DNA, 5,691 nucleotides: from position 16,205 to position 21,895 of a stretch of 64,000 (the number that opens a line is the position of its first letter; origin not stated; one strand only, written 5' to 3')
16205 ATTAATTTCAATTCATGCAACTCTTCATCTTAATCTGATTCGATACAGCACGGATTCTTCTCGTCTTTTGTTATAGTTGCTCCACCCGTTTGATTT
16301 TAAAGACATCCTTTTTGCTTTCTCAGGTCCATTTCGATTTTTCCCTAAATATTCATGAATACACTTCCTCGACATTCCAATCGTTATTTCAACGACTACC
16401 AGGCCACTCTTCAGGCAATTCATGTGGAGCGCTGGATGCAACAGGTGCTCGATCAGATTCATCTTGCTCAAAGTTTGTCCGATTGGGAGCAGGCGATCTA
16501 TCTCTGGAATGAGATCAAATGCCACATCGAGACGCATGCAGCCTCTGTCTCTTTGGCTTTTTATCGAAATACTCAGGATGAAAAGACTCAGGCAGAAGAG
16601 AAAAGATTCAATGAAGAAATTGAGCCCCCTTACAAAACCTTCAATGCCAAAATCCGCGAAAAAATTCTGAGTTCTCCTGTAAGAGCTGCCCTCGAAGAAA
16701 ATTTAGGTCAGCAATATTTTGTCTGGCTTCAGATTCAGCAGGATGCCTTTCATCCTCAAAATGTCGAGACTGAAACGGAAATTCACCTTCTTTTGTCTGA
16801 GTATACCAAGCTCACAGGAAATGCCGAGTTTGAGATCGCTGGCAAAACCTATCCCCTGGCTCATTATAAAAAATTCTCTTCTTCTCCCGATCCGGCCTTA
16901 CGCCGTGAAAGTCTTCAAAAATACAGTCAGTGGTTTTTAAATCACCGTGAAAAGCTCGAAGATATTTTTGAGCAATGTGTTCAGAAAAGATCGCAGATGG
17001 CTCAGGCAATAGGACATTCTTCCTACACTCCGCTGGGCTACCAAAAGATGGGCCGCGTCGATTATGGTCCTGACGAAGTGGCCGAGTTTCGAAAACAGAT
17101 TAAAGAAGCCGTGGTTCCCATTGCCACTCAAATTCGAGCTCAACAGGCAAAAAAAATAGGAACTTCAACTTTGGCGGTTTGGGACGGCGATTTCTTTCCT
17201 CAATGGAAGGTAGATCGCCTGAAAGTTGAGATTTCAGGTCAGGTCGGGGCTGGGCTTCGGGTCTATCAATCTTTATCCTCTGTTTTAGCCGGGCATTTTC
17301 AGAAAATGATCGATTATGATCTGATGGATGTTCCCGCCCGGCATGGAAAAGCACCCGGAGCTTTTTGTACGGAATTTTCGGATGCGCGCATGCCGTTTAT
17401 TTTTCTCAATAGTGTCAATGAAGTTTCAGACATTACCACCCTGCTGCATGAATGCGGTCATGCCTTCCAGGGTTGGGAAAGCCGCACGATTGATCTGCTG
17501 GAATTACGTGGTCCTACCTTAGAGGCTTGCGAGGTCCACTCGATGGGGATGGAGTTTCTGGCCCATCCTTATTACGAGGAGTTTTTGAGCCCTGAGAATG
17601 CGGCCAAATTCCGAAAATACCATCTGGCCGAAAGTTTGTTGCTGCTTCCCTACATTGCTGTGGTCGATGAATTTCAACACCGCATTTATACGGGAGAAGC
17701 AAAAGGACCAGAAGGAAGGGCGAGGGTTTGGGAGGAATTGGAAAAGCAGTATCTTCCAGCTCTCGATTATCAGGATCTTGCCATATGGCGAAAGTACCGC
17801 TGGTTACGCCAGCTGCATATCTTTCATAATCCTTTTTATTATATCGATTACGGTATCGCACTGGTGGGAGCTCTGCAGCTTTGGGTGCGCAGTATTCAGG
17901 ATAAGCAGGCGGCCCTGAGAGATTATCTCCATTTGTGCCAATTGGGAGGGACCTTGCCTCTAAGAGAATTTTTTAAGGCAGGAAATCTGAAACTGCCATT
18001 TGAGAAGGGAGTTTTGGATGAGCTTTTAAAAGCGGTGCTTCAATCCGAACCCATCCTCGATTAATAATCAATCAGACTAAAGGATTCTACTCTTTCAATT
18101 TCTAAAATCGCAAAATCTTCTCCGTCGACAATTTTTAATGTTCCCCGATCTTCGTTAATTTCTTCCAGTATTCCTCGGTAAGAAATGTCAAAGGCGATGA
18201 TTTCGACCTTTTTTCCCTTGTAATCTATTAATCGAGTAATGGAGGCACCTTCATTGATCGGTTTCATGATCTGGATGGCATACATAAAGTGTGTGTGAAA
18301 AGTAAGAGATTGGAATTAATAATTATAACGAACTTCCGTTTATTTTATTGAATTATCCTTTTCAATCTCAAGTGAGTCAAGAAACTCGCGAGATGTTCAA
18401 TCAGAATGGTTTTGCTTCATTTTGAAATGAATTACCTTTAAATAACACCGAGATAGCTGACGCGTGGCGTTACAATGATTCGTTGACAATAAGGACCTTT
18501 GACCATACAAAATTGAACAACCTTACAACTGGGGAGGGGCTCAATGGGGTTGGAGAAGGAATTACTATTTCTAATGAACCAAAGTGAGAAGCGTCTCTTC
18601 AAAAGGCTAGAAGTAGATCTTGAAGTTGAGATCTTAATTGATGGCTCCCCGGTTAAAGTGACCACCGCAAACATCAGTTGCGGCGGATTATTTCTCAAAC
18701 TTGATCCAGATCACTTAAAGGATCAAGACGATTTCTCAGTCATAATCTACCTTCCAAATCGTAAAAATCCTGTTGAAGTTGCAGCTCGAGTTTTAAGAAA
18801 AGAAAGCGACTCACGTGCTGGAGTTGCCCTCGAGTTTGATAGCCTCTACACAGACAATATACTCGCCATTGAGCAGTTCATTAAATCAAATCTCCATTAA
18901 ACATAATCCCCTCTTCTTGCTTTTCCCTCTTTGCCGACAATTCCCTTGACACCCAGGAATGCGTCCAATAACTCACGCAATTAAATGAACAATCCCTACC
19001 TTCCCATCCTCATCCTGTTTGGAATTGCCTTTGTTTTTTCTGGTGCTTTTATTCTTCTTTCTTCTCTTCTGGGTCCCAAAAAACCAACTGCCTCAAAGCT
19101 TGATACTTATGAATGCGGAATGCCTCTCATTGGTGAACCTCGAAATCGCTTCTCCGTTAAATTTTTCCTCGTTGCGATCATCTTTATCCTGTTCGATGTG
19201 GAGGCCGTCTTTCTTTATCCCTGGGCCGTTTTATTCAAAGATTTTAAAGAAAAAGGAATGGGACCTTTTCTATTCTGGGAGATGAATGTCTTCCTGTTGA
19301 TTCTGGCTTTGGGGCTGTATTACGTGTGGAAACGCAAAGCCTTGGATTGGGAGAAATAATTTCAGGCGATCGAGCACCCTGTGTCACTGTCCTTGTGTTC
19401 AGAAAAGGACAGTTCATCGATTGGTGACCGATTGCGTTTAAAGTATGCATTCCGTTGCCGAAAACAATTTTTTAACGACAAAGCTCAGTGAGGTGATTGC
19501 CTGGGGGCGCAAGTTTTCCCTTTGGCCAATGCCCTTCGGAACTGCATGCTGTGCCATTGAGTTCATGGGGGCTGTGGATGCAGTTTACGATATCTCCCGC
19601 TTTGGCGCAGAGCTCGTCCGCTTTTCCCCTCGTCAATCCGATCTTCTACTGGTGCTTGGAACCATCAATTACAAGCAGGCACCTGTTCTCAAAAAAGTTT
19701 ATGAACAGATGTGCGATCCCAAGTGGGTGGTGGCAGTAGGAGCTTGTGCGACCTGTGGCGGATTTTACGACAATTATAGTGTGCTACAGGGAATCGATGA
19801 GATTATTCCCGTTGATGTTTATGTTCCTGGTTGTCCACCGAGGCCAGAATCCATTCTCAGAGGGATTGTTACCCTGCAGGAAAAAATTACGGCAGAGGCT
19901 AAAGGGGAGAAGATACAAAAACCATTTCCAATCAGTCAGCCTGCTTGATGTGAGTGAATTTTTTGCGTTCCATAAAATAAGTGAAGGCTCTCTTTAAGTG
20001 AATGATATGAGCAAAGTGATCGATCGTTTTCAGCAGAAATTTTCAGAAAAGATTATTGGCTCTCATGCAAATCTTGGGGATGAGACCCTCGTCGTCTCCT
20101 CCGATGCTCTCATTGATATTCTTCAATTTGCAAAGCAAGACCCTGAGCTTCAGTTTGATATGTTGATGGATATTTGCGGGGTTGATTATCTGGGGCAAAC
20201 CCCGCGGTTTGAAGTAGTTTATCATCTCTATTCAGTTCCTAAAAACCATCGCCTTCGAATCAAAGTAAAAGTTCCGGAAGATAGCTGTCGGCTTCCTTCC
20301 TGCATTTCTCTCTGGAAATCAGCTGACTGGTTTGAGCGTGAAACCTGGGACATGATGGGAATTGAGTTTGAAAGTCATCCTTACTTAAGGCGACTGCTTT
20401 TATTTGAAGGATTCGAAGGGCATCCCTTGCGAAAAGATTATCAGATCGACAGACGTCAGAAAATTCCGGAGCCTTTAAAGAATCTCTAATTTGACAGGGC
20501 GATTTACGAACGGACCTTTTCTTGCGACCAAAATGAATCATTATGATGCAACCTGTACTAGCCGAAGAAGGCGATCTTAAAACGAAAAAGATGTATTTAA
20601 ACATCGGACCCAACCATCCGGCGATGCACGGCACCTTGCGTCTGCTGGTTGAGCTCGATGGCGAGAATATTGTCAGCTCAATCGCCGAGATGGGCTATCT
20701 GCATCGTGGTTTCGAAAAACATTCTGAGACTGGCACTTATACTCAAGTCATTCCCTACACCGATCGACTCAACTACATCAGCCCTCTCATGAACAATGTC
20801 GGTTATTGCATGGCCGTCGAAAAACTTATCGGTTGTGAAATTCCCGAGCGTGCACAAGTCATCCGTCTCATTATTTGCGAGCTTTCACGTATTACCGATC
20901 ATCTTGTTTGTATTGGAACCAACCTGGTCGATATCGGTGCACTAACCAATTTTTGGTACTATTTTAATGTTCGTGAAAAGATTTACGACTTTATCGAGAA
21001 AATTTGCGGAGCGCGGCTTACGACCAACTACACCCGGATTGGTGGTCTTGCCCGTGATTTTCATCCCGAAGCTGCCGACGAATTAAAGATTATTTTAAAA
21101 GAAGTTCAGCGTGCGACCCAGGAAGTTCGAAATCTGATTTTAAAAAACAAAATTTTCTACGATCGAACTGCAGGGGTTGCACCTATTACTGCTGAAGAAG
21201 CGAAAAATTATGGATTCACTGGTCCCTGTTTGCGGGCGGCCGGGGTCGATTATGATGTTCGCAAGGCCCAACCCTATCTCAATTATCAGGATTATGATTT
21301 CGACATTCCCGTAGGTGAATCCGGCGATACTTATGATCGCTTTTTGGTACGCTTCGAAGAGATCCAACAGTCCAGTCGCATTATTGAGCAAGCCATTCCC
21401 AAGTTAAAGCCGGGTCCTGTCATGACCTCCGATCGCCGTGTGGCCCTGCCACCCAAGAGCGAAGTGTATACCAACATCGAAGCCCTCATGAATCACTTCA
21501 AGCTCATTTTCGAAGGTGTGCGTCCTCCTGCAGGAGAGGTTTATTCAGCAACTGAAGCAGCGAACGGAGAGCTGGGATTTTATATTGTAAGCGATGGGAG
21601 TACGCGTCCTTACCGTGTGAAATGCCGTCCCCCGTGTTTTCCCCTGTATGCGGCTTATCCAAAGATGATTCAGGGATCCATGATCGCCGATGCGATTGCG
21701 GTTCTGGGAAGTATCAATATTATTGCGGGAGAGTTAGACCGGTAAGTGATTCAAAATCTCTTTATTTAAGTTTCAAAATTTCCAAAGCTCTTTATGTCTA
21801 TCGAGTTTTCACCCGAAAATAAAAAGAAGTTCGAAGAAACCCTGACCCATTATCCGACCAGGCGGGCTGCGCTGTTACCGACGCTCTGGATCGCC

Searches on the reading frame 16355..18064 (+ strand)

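Call 36: search_protein_families(library=pfam, proteins=[window:16355-18064:+], max_evalue=0.001)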
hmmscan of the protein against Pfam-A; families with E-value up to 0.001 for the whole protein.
window:16355-18064:+ (569 aa): 1 family
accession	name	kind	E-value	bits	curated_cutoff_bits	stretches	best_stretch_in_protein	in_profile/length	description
PF01432.26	Peptidase_M3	-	9.4e-32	111.4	27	1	175-556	3-454/457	Peptidase family M3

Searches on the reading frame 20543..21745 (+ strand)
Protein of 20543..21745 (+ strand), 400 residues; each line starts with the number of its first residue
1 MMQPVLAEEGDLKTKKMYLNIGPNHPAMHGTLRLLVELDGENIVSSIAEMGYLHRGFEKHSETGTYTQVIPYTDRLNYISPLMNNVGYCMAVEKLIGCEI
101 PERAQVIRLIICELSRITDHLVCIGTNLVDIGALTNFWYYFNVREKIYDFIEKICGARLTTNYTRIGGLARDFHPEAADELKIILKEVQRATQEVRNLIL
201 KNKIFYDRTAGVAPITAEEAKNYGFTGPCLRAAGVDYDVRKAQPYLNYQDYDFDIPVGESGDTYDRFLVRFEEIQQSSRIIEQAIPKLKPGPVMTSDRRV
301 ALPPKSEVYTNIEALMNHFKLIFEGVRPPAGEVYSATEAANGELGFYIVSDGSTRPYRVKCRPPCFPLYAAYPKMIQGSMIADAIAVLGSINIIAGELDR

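Call 36: search_protein_families(library=pfam, proteins=[window:20543-21745:+], max_evalue=0.001)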
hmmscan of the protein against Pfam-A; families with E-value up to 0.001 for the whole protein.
window:20543-21745:+ (400 aa): 1 family
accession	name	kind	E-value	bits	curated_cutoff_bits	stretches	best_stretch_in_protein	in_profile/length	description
PF00346.24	Complex1_49kDa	-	1.3e-112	375.7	24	1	130-400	1-271/271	Respiratory-chain NADH dehydrogenase, 49 Kd subunit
